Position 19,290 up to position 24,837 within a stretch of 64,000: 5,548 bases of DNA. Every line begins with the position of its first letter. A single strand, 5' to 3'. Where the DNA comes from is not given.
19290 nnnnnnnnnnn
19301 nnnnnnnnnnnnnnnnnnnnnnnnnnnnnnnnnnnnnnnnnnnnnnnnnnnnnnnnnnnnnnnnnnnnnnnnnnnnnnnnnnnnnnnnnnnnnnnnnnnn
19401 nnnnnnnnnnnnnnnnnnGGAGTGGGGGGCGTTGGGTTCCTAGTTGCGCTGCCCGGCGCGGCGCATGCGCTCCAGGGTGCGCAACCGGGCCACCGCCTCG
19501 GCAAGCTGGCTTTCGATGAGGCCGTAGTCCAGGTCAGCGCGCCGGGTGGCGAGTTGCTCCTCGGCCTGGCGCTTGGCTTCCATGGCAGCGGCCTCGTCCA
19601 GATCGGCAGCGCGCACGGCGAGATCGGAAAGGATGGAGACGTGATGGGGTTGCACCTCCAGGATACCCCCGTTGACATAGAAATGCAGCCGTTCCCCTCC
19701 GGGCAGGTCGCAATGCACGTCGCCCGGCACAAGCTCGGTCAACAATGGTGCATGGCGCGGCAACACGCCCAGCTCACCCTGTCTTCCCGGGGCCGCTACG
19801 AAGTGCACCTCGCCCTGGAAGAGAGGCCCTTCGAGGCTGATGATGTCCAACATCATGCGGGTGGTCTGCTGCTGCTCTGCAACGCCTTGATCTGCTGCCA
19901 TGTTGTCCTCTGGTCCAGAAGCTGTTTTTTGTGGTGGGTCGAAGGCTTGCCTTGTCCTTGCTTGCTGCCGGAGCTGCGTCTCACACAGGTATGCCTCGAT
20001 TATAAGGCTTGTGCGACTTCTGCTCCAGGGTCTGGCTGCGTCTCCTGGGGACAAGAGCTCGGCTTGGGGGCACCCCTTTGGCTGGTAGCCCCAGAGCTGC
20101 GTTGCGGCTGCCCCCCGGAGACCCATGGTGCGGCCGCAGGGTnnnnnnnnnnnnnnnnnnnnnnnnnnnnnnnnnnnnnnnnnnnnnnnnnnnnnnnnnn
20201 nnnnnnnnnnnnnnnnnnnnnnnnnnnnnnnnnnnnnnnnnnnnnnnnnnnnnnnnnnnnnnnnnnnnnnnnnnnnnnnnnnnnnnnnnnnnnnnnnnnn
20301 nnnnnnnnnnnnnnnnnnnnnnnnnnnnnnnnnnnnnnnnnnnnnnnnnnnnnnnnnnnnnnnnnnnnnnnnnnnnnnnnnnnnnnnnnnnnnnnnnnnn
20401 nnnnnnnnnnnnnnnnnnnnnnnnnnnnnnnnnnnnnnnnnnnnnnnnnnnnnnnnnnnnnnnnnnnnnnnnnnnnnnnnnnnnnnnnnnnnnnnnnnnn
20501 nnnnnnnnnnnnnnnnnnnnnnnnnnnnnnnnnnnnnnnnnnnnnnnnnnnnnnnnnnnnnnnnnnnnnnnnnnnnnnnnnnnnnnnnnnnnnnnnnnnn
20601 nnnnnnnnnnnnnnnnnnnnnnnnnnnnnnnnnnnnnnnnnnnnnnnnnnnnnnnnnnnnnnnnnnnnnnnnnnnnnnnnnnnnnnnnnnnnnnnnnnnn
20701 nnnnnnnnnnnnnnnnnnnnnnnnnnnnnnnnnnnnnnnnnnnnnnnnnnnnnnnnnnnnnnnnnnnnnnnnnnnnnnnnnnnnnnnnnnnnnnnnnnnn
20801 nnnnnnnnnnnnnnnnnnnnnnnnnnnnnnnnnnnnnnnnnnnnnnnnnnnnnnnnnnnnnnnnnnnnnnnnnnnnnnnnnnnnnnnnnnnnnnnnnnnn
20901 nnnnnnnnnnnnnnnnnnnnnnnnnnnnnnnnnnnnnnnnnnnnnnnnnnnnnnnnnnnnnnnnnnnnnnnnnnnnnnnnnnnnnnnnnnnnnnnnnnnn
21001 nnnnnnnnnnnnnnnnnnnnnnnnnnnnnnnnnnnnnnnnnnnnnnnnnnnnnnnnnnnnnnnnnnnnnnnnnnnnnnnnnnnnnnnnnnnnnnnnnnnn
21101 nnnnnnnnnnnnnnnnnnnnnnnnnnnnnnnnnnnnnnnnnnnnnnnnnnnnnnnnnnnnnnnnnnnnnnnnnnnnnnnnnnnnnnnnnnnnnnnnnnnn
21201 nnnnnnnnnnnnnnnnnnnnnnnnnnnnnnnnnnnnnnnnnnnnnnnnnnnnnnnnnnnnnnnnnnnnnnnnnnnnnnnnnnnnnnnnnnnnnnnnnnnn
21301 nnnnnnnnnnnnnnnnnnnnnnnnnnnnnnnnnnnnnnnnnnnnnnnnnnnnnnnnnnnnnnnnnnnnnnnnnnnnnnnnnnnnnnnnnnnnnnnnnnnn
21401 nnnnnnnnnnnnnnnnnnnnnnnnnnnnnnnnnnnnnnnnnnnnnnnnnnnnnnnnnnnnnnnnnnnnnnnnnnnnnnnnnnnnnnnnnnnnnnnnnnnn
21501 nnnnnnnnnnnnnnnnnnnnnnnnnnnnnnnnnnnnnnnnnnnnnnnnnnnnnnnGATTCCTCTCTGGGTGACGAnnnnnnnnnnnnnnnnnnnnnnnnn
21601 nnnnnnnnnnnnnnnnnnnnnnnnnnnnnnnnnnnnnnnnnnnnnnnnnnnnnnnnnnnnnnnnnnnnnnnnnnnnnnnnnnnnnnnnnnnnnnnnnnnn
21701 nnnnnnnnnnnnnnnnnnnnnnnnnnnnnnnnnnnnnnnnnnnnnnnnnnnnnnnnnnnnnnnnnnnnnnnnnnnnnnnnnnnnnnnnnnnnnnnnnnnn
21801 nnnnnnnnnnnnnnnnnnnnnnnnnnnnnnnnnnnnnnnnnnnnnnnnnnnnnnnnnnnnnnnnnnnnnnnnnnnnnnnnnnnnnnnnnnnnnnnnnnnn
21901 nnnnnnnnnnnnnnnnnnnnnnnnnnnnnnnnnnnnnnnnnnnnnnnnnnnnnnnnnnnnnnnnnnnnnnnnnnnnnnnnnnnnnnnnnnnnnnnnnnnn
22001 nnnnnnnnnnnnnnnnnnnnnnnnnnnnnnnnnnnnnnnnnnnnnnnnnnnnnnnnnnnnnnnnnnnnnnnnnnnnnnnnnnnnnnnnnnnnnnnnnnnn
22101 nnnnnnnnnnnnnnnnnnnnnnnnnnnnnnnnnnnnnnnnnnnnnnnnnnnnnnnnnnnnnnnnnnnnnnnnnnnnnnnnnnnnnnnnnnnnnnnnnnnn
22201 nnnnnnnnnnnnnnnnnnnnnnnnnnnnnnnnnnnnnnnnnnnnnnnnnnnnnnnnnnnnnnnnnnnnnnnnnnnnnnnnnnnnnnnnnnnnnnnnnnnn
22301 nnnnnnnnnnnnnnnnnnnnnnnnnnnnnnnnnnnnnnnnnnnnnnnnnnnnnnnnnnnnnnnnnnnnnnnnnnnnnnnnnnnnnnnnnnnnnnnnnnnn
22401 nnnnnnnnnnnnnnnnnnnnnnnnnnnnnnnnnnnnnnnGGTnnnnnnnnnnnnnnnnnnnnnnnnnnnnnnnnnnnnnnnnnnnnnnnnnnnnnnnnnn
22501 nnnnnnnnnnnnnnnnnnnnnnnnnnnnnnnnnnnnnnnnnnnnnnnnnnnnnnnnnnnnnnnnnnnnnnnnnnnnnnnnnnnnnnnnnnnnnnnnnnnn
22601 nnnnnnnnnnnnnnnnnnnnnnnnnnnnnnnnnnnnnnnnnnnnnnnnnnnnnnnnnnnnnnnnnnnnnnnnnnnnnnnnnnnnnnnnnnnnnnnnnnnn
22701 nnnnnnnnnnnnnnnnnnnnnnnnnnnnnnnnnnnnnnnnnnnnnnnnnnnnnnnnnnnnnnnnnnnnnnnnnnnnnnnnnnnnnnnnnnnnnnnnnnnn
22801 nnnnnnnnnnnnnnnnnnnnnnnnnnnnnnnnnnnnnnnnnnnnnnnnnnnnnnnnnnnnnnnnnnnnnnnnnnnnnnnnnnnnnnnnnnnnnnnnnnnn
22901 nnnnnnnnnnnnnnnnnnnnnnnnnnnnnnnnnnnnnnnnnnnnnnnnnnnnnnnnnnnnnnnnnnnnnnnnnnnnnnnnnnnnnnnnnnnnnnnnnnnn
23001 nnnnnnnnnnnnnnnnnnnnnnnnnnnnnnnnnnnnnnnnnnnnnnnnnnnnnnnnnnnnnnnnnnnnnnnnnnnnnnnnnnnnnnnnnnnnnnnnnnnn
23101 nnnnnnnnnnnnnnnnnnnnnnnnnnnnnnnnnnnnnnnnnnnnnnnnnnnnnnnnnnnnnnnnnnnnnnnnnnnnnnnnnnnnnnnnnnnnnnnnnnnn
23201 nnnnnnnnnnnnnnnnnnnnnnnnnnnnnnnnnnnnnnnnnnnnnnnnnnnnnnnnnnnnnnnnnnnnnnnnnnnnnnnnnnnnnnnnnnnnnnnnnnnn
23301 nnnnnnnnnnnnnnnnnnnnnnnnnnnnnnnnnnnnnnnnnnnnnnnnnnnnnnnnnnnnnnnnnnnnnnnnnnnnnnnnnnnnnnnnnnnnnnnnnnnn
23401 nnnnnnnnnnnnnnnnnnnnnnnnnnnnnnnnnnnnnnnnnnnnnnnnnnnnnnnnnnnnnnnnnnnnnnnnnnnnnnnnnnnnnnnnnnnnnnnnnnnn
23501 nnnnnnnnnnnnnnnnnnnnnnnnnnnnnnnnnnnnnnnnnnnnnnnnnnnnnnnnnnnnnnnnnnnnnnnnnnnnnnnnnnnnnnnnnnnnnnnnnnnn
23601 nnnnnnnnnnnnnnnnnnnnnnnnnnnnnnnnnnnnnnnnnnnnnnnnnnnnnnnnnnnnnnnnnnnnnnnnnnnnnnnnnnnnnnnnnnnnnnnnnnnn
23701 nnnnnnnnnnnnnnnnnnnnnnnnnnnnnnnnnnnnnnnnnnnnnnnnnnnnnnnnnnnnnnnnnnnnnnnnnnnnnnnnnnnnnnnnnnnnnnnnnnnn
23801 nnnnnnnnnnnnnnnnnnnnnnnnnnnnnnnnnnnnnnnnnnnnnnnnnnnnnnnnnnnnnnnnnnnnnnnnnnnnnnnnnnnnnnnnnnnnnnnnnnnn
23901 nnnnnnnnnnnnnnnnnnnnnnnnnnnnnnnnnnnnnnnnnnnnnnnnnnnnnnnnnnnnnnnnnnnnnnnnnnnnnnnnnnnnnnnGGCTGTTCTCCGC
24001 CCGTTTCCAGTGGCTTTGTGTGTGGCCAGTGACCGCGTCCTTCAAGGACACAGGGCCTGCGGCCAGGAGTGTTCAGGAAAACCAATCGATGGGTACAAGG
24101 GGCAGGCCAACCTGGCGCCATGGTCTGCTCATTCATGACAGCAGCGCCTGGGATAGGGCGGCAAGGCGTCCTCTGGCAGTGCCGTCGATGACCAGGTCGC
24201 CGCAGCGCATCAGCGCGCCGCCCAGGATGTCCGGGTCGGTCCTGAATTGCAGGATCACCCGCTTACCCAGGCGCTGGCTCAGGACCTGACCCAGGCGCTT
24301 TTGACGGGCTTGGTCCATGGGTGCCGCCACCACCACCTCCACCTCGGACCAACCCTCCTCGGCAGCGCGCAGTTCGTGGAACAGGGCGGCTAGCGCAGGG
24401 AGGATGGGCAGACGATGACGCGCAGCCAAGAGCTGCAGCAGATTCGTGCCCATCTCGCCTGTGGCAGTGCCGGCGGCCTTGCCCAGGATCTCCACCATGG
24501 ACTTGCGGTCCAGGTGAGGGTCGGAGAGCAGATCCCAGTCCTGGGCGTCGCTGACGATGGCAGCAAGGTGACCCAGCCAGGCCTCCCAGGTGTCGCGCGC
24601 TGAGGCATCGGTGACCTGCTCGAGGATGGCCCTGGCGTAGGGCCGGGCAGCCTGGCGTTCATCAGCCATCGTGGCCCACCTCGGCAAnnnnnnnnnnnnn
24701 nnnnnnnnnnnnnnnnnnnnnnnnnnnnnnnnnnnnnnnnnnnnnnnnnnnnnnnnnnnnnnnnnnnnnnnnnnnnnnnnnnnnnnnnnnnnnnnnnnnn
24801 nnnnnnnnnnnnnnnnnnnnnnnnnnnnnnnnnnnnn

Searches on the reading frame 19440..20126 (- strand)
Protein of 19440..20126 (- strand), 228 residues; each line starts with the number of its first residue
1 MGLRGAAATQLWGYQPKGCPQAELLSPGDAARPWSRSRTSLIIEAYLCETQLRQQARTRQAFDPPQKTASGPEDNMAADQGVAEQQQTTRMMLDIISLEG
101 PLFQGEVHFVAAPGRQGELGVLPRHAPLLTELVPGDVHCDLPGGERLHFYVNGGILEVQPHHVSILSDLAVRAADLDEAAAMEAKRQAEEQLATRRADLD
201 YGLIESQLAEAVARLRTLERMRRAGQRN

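Call 66: search_protein_families(library=pfam, proteins=[window:19440-20126:-], max_evalue=0.00001)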
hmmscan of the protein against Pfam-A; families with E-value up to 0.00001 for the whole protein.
window:19440-20126:- (228 aa): 2 families
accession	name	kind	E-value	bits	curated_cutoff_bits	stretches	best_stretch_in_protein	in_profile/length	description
PF02823.21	ATP-synt_DE_N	-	1.9e-24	85.9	27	1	91-168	1-78/80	ATP synthase, Delta/Epsilon chain, beta-sandwich domain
PF00401.25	ATP-synt_DE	-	1.4e-07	32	24.6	1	175-218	2-46/47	ATP synthase, Delta/Epsilon chain, long alpha-helix domain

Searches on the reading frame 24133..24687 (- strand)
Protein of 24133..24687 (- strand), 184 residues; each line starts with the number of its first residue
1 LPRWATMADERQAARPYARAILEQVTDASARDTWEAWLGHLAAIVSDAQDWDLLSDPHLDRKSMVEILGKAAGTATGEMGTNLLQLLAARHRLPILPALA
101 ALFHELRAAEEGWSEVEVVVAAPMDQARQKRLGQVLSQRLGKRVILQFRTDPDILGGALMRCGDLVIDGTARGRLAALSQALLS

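Call 32: search_protein_families(library=pfam, proteins=[window:24133-24687:-], max_evalue=0.01)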
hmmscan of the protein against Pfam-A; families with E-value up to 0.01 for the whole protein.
window:24133-24687:- (184 aa): 1 family
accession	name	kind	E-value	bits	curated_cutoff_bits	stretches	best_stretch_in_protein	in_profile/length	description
PF00213.23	OSCP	-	1.7e-37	129.6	22.3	1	14-182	2-172/172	ATP synthase delta (OSCP) subunit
